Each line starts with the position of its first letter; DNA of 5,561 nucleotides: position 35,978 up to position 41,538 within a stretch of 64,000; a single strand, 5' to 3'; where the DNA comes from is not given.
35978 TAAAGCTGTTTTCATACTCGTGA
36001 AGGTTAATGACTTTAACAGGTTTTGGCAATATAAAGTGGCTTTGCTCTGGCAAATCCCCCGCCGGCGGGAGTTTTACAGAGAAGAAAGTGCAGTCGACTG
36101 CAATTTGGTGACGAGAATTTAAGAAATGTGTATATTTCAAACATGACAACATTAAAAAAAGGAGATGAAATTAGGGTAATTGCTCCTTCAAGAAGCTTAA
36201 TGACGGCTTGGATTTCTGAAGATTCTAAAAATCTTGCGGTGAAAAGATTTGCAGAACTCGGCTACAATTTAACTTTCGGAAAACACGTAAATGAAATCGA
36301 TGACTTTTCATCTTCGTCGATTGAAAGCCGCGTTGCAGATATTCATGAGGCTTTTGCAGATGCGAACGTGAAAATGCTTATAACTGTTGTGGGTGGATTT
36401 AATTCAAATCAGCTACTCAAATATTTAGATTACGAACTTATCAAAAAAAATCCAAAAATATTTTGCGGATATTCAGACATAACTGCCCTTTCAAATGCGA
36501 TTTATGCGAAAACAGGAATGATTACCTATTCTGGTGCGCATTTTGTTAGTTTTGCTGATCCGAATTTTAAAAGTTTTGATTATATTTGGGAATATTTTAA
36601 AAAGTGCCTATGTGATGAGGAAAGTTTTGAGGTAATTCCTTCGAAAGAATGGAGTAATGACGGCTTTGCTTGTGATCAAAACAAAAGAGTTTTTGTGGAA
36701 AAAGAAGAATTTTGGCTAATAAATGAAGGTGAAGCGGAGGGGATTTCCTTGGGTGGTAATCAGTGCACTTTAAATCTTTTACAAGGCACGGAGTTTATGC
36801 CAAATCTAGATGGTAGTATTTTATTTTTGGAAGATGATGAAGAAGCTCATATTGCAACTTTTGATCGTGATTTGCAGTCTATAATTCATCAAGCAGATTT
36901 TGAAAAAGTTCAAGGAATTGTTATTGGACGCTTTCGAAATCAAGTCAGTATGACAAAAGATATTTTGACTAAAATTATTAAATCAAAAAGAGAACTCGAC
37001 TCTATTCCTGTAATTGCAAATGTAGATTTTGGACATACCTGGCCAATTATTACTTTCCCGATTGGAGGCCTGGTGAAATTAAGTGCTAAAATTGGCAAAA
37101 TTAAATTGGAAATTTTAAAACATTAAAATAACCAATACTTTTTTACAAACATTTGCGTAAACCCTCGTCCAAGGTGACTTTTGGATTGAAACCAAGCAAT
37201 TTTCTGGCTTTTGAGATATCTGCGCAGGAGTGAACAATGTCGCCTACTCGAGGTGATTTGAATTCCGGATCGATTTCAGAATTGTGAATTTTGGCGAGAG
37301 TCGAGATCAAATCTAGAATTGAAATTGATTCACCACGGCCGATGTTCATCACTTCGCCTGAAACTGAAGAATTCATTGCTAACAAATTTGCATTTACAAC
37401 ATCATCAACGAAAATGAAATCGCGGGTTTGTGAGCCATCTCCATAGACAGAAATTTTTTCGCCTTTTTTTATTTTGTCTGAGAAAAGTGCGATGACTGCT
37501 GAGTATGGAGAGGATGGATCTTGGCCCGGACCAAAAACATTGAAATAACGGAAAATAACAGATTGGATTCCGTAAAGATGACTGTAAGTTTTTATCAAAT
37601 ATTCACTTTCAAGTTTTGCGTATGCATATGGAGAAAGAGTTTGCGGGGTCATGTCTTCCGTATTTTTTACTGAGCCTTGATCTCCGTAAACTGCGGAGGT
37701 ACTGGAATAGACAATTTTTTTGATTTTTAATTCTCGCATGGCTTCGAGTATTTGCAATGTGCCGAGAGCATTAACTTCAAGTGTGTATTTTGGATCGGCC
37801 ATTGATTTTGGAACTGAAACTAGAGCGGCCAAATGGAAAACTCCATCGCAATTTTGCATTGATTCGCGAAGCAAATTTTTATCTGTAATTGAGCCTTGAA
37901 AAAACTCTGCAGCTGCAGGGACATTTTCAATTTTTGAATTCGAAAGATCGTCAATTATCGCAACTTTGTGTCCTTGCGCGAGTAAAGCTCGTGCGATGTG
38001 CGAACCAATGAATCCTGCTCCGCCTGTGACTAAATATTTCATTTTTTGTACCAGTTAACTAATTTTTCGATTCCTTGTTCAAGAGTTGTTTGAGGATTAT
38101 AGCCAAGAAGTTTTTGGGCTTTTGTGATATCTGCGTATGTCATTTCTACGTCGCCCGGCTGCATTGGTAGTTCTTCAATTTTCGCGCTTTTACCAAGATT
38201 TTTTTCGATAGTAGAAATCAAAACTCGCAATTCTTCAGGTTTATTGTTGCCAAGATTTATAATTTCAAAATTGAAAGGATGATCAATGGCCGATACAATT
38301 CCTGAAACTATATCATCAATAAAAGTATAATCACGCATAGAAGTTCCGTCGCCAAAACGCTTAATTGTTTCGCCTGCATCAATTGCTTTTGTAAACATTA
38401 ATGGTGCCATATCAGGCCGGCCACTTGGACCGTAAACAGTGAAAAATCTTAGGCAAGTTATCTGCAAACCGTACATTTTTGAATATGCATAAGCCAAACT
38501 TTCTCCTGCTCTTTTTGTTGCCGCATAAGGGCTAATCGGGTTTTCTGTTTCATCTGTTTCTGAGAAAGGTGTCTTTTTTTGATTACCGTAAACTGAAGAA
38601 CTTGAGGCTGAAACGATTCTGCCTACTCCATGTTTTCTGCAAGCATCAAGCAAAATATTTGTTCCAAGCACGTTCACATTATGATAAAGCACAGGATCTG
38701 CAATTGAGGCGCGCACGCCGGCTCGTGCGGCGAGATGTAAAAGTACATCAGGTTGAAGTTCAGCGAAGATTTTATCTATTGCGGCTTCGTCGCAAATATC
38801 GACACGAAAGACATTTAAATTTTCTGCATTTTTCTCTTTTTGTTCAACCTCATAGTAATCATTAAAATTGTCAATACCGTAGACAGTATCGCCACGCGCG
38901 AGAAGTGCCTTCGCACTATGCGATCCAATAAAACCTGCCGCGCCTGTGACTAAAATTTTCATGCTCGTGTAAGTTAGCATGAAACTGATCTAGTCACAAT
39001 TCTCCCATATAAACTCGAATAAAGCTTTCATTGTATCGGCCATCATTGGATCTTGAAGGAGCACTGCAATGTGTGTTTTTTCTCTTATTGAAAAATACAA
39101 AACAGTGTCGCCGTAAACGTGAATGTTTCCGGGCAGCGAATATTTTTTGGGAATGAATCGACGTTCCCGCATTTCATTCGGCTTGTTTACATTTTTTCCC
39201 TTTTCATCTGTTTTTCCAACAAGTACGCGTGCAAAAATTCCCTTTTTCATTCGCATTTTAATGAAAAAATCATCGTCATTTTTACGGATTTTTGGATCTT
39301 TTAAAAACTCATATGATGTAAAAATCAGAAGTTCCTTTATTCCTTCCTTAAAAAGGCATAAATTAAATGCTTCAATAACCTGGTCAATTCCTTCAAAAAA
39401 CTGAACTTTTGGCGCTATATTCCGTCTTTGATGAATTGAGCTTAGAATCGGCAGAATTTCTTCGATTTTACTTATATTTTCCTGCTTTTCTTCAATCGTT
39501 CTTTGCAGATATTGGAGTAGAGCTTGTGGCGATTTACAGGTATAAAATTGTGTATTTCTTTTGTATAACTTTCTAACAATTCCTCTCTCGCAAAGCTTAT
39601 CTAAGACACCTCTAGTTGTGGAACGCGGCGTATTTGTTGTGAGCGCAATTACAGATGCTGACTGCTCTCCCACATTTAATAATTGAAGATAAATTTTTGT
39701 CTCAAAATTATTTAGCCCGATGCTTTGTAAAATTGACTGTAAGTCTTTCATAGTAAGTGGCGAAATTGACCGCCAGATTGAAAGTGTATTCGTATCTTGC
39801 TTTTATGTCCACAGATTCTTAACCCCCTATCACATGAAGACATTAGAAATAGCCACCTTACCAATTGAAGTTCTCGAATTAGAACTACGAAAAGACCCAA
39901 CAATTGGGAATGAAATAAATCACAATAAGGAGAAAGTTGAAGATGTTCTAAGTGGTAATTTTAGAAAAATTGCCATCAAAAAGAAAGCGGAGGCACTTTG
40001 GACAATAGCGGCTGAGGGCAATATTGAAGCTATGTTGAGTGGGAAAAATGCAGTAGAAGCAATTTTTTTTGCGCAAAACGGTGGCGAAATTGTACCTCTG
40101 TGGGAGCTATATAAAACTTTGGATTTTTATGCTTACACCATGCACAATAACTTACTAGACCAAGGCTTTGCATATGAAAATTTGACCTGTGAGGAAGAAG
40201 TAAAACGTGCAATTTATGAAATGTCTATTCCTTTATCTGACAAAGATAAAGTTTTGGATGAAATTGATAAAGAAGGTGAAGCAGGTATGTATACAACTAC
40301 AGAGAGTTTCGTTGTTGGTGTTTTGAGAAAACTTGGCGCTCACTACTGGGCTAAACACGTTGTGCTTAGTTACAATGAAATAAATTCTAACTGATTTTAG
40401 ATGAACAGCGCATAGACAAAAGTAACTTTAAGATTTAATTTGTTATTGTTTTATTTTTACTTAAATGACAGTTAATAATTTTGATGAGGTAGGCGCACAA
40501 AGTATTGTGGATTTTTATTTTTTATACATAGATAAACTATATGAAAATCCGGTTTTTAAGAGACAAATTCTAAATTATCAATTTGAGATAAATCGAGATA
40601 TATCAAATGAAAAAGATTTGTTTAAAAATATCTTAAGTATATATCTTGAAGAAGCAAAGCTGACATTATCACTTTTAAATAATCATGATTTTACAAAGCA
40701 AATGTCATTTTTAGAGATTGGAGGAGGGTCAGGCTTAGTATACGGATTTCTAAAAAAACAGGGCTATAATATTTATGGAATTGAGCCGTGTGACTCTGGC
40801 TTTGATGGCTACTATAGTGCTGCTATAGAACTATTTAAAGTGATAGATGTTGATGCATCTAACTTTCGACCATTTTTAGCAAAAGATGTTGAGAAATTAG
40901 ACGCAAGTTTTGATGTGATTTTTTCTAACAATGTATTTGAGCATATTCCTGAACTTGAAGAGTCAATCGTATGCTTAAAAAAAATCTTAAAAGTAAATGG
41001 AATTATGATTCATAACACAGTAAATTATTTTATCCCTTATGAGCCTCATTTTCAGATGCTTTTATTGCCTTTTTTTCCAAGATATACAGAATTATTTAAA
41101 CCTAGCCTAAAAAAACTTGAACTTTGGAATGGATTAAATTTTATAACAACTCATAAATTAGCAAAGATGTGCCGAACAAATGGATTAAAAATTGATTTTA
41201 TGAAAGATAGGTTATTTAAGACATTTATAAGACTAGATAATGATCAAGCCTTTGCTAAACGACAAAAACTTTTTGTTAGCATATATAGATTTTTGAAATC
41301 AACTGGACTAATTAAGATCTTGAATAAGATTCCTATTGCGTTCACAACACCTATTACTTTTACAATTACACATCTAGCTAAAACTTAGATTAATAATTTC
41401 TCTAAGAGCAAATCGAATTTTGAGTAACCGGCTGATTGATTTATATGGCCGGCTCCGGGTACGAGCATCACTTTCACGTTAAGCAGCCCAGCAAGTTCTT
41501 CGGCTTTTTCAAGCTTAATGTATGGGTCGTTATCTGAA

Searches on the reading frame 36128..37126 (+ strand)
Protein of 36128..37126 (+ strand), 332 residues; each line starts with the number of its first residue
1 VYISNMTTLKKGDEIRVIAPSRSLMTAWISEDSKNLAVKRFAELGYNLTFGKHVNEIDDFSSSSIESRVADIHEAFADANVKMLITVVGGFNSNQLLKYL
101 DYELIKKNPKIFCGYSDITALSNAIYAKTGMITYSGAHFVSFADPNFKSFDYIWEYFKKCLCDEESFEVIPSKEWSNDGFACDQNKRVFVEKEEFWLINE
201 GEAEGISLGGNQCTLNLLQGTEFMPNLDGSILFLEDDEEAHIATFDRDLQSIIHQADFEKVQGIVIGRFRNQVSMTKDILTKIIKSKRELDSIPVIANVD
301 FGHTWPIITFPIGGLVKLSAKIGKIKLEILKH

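Call 57: search_protein_families(library=pfam, proteins=[window:36128-37126:+], max_evalue=0.001)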
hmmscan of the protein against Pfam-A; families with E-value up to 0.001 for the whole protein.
window:36128-37126:+ (332 aa): 2 families
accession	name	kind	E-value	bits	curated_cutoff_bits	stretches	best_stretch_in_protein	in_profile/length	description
PF02016.21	Peptidase_S66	-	7.2e-34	117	25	1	15-136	1-121/121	LD-carboxypeptidase N-terminal domain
PF17676.7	Peptidase_S66C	-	2.4e-27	96.3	23.7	1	204-318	1-120/120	LD-carboxypeptidase C-terminal domain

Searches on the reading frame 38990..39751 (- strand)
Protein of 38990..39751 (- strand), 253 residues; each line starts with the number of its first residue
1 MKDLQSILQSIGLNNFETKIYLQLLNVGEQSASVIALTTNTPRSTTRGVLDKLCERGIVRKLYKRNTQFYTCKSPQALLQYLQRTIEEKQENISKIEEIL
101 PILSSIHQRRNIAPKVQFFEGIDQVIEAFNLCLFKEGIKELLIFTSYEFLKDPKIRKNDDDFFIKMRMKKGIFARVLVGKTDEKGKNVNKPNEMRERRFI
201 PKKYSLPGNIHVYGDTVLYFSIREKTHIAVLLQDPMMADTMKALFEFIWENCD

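Call 57: search_protein_families(library=pfam, proteins=[window:38990-39751:-], max_evalue=0.001)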
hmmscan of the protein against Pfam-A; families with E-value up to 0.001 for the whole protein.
window:38990-39751:- (253 aa): 2 families
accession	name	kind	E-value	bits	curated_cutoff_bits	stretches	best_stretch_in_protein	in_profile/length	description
PF01978.25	TrmB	-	4.8e-11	42.8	25.6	1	8-75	1-67/68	Sugar-specific transcriptional regulator TrmB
PF24033.1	DUF7342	-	0.00078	19.9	31.6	0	30-91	18-79/150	Family of unknown function (DUF7342)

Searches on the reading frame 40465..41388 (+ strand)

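Call 3: search_protein_families(library=pfam, proteins=[window:40465-41388:+], max_evalue=1)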
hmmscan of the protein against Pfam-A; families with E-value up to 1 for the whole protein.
window:40465-41388:+ (307 aa): 8 families
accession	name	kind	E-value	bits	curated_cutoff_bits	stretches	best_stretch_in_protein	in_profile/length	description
PF13489.12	Methyltransf_23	-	6.4e-15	55.7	27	1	77-243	21-161/164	Methyltransferase domain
PF08241.18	Methyltransf_11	-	2.8e-11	44.3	21.2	1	83-182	1-94/95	Methyltransferase domain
PF08242.18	Methyltransf_12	-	1.1e-08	36.1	30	1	83-180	1-97/98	Methyltransferase domain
PF13847.12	Methyltransf_31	-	7.9e-07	29.3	27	1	137-187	58-113/145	Methyltransferase domain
PF13649.12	Methyltransf_25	-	4.9e-05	24.4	27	1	83-179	2-97/97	Methyltransferase domain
PF08003.17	Methyltransf_9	-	0.002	17.6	23.8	1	78-227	115-261/315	Protein of unknown function (DUF1698)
PF07757.19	AdoMet_MTase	-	0.021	15.5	27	1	76-107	59-90/115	Predicted AdoMet-dependent methyltransferase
PF02353.26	CMAS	-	0.11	12.2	27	1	72-197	56-178/273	Mycolic acid cyclopropane synthetase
